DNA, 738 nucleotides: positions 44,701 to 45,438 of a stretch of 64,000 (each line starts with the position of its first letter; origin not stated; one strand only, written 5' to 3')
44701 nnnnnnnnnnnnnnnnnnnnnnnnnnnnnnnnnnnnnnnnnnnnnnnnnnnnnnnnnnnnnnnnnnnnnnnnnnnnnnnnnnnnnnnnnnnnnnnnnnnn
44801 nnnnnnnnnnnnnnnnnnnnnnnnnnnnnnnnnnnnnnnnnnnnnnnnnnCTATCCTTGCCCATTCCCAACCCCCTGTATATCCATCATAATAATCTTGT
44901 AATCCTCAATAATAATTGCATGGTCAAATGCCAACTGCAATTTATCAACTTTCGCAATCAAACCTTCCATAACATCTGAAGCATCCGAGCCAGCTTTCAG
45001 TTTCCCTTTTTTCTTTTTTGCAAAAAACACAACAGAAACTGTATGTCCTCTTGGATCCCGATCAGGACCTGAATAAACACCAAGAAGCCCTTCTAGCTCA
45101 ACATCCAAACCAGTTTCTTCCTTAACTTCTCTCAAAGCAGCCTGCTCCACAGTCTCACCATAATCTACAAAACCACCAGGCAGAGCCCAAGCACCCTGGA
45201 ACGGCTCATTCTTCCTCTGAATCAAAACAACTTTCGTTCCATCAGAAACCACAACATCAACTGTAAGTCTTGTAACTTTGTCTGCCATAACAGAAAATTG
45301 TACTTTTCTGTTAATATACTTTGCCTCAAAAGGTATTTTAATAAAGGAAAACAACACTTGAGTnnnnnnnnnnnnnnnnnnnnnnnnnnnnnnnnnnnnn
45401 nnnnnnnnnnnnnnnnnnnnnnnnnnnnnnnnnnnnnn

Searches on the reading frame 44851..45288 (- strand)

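Call 83: search_protein_families(library=pfam, max_evalue=0.00001, proteins=[window:44851-45288:-])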
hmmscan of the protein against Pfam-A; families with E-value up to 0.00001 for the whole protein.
window:44851-45288:- (145 aa): 1 family
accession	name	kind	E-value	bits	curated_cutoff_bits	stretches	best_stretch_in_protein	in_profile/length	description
PF00293.34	NUDIX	-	3.5e-27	95.5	21.1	1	6-103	2-105/134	NUDIX domain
